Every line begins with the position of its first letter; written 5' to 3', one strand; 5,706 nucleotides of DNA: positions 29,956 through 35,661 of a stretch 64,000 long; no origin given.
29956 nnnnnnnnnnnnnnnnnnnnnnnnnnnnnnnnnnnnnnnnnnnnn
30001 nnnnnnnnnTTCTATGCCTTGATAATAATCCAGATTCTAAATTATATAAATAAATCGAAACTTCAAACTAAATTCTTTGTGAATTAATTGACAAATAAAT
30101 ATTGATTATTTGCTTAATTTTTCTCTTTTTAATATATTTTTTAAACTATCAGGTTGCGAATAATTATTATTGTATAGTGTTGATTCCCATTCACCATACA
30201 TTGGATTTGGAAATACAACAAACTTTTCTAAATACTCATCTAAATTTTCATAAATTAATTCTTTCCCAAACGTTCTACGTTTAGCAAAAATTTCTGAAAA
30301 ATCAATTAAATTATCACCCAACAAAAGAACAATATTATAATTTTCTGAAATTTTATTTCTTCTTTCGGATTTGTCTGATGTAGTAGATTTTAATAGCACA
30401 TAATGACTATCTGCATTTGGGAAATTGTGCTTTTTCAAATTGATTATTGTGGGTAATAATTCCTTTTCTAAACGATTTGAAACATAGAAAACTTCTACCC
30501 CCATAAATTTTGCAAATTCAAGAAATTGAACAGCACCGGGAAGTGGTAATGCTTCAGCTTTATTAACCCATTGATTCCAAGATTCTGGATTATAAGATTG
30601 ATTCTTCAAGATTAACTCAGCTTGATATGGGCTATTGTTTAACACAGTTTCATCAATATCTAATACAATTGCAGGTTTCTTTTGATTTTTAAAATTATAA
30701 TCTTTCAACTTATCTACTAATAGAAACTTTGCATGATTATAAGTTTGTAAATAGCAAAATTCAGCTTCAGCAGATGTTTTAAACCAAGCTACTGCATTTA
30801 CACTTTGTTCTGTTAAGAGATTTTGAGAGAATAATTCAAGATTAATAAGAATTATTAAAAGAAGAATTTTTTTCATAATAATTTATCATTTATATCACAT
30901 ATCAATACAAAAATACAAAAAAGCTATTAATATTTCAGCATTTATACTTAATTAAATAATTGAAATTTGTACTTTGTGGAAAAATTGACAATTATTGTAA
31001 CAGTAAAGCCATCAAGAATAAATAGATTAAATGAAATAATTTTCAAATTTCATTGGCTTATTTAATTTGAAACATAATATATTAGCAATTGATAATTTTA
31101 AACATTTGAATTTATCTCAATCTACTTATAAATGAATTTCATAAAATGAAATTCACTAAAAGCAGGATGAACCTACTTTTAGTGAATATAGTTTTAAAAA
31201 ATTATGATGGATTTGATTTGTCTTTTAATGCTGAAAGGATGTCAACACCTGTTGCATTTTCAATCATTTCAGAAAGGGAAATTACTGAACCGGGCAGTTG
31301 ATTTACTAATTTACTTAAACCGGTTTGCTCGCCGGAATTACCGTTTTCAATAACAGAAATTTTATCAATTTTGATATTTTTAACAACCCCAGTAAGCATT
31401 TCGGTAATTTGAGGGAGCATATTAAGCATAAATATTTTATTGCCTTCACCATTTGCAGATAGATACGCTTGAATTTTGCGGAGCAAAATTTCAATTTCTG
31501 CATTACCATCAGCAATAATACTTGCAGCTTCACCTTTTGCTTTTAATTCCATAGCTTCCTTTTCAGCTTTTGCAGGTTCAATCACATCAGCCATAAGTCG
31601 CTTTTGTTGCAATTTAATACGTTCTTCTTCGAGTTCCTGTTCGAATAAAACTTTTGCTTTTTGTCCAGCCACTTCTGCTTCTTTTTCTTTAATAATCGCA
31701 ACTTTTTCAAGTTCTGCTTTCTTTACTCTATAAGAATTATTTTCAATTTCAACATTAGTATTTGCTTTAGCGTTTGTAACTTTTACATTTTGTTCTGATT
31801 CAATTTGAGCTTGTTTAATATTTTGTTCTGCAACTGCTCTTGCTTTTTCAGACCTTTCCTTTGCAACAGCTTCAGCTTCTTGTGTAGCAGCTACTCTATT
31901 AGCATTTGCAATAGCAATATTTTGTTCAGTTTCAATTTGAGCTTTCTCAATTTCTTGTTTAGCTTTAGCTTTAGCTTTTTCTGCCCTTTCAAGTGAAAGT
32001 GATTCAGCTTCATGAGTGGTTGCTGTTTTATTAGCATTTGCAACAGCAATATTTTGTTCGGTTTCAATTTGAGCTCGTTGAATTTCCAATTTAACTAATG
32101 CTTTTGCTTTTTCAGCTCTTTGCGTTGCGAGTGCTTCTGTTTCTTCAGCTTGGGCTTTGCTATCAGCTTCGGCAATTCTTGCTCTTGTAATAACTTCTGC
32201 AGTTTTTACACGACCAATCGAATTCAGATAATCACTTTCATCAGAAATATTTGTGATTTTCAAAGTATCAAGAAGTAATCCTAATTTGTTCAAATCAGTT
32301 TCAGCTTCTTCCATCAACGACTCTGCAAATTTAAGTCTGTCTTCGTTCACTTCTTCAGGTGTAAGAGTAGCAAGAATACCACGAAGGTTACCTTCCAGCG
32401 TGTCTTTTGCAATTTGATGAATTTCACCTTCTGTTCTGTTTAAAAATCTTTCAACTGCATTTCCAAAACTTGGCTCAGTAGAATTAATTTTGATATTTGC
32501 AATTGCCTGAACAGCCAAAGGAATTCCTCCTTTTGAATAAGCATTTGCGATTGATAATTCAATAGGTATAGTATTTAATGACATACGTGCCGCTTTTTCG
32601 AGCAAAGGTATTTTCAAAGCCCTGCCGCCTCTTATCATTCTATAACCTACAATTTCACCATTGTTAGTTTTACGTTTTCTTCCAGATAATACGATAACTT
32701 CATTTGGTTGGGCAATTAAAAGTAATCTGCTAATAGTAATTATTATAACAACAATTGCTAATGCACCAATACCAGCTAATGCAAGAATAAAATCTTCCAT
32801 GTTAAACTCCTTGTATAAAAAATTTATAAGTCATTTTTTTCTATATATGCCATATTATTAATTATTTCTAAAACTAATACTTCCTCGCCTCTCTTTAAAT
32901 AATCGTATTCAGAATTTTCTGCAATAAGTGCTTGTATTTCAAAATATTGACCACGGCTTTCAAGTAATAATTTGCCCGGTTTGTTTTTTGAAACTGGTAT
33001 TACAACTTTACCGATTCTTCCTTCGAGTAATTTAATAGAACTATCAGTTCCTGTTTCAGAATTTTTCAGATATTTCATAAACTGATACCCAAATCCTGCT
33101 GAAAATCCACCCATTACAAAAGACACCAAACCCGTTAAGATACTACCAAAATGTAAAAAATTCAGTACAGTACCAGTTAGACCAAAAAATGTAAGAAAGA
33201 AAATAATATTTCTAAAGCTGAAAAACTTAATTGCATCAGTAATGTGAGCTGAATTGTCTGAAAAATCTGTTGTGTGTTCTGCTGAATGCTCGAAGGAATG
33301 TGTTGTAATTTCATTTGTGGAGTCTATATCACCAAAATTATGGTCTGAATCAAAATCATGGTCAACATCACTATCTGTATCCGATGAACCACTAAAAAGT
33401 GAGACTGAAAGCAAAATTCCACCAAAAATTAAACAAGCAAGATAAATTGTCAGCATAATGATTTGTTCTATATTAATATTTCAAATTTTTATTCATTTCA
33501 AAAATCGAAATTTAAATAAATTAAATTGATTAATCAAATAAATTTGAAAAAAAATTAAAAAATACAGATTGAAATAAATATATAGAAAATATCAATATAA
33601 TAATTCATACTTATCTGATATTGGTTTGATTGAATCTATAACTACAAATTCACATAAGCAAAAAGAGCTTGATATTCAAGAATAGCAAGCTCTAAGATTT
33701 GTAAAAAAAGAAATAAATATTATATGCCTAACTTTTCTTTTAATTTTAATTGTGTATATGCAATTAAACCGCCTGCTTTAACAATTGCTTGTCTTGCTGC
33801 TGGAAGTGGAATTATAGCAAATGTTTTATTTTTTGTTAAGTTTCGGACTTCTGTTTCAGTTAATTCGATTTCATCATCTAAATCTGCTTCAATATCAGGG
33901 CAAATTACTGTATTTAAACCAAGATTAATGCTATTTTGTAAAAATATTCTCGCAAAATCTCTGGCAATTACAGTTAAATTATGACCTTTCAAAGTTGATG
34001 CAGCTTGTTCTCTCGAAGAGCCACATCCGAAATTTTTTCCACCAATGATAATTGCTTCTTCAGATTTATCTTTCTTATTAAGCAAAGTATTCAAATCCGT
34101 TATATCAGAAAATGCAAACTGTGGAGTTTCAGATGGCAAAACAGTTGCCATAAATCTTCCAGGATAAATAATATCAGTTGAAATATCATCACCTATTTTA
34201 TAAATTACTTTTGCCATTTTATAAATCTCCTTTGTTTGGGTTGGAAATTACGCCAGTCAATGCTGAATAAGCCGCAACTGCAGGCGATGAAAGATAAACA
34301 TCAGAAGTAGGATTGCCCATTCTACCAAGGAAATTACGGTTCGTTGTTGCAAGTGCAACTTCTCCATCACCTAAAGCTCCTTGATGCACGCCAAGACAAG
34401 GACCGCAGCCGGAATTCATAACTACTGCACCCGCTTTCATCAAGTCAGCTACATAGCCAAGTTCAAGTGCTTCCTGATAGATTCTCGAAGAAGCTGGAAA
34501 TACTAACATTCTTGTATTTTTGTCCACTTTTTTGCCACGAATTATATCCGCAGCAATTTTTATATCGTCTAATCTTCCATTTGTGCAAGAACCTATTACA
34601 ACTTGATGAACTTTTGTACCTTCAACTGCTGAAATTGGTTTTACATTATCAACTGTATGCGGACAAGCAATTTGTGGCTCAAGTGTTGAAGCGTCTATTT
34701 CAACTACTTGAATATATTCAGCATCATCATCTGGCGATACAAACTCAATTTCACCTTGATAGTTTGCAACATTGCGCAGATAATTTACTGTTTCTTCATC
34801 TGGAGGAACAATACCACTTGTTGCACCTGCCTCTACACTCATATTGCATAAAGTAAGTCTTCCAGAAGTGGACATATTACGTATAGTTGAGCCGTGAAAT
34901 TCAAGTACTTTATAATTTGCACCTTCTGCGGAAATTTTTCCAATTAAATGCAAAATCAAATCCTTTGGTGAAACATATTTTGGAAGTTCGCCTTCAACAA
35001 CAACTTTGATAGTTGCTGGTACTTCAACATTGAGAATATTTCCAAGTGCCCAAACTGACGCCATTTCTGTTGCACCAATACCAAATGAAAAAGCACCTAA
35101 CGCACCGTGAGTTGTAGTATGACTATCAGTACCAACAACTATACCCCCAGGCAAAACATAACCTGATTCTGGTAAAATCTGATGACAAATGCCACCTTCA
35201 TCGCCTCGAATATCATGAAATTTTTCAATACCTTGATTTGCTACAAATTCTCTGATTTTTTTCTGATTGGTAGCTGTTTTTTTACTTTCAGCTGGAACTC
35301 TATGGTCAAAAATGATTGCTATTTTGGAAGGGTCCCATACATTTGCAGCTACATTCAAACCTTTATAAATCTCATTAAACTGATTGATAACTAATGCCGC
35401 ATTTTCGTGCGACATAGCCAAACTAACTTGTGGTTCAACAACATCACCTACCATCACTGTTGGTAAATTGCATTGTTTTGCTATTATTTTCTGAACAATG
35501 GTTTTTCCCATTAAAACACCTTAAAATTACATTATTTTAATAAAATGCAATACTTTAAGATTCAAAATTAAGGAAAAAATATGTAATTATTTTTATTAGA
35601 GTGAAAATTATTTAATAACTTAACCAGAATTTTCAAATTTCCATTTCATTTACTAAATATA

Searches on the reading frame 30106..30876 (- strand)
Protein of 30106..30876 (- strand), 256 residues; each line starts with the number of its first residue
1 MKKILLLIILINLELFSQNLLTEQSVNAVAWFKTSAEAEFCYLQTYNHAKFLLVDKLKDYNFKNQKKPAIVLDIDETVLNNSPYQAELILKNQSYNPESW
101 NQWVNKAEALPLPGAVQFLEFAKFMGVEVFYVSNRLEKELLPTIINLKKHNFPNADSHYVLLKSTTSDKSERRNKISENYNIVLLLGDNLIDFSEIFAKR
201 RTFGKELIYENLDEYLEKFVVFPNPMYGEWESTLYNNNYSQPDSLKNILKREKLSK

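Call 28: search_protein_families(library=ncbifam, proteins=[window:30106-30876:-], max_evalue=0.00001)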
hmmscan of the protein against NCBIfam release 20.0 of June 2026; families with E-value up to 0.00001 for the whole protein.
window:30106-30876:- (256 aa): 3 families
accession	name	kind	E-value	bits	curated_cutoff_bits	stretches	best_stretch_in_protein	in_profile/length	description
TIGR01533.1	lipo_e_P4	equivalog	1e-76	257.8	216.05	1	22-251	40-267/273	5'-nucleotidase, lipoprotein e(P4) family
TIGR01675.1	plant-AP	equivalog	4e-14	52.5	264.3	1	59-203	69-219/229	plant acid phosphatase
TIGR01680.1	Veg_Stor_Prot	equivalog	1.2e-10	41.4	375.8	1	64-194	94-231/270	vegetative storage protein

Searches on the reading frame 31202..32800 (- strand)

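Call 28: search_protein_families(library=ncbifam, proteins=[window:31202-32800:-], max_evalue=0.00001)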
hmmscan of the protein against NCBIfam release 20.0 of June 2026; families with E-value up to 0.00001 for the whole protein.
window:31202-32800:- (532 aa): 1 family
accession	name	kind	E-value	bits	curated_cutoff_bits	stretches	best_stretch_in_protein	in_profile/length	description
NF058507.1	FlotScfldFlot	equivalog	1.7e-49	169.2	700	2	12-261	7-259/477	flotillin lipid rafts scaffold protein FloT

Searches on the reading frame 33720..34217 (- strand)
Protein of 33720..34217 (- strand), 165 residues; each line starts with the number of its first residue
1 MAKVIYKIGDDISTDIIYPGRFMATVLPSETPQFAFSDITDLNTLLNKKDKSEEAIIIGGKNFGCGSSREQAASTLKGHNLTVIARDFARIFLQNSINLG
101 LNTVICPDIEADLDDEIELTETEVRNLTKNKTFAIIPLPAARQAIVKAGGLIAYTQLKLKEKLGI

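Call 28: search_protein_families(library=ncbifam, proteins=[window:33720-34217:-], max_evalue=0.00001)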
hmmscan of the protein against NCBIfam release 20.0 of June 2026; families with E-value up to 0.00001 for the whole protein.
window:33720-34217:- (165 aa): 13 families
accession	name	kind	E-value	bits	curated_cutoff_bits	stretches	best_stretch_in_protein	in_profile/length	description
TIGR02087.1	LEUD_arch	subfamily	4.7e-33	114.1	108.95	1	5-156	3-155/157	LeuD/DmdB family oxidoreductase small subunit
TIGR02084.1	leud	equivalog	6.6e-33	113.6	245.85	1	5-155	3-154/156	3-isopropylmalate dehydratase small subunit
NF040625.1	HacB2_Meth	equivalog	1e-30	106.4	230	1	5-154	8-156/161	homoaconitase small subunit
NF040604.2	HacB_Meth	equivalog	3.9e-28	98.3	230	1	5-156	7-158/159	homoaconitase small subunit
NF010629.0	PRK14023.1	equivalog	4.1e-22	78.8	229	1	5-156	4-155/166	homoaconitate hydratase small subunit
NF002458.0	PRK01641.1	subfamily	6.7e-19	68.3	167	1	10-111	17-126/202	3-isopropylmalate dehydratase small subunit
NF005558.0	PRK07229.1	equivalog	9.6e-15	54.2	612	1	2-129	472-603/647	aconitate hydratase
TIGR00139.1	h_aconitase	equivalog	7.8e-13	47.7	529.9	1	8-121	538-650/709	homoaconitase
TIGR00171.1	leuD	equivalog_domain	4.8e-11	42.8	116.25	1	42-107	58-124/188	3-isopropylmalate dehydratase small subunit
TIGR01342.1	acon_putative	hypoth_equivalog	1.1e-10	40.4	719.15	1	3-121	472-600/655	putative aconitate hydratase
NF006757.0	PRK09277.1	subfamily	6.8e-08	30.7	686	1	48-131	752-834/888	aconitate hydratase AcnA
TIGR01341.1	aconitase_1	equivalog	1.4e-07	29.6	945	1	46-121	741-817/876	aconitate hydratase AcnA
NF009520.0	PRK12881.1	subfamily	6.2e-06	24.2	905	1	49-104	758-814/893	aconitate hydratase AcnA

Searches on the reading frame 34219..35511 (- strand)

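Call 29: search_protein_families(library=ncbifam, proteins=[window:34219-35511:-], max_evalue=1e-10)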
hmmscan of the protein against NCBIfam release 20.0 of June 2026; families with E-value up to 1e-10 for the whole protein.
window:34219-35511:- (430 aa): 19 families
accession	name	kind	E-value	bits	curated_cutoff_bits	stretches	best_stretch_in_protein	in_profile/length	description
NF001614.1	PRK00402.1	subfamily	1.4e-167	557.6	385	1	3-425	1-414/415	aconitase/3-isopropylmalate dehydratase large subunit family protein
TIGR02086.1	IPMI_arch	subfamily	2e-156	520.9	410.15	1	3-426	1-410/411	3-isopropylmalate dehydratase/homoaconitate hydratase family large subunit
TIGR01343.1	hacA_fam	subfamily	3.2e-156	520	385.7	1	4-425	1-411/412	homoaconitate hydratase family protein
NF040615.1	HacA_Meth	equivalog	8.2e-145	482.7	550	1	4-425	2-418/419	homoaconitase large subunit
TIGR02083.1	LEU2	equivalog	6.5e-137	456.9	610.65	1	4-427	2-418/419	3-isopropylmalate dehydratase large subunit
NF005558.0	PRK07229.1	equivalog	1.1e-98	331.4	612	1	1-427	1-414/647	aconitate hydratase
NF009116.0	PRK12466.1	subfamily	1.6e-93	313.9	531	2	55-294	50-304/472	3-isopropylmalate dehydratase large subunit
NF004016.0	PRK05478.1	subfamily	4.1e-89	299.3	510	2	56-289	50-297/468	3-isopropylmalate dehydratase large subunit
TIGR01342.1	acon_putative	hypoth_equivalog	3.8e-82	276.5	719.15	1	106-427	94-411/655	putative aconitate hydratase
TIGR00170.1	leuC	equivalog_domain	6e-76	255.9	560.25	2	49-290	41-297/466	3-isopropylmalate dehydratase large subunit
TIGR00139.1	h_aconitase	equivalog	1e-72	245.6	529.9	2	4-250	7-245/709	homoaconitase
TIGR01340.1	aconitase_mito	equivalog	3e-53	181.3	825.35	1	82-421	109-471/745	aconitate hydratase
NF006690.0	PRK09238.1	equivalog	1e-48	166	782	2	246-425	637-814/852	bifunctional aconitate hydratase 2/2-methylisocitrate dehydratase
NF008503.0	PRK11413.1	equivalog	2.5e-42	144.8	641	2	121-296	141-314/753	hydratase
TIGR00117.1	acnB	equivalog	4.2e-34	117.5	1287.2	1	250-424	640-811/844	bifunctional aconitate hydratase 2/2-methylisocitrate dehydratase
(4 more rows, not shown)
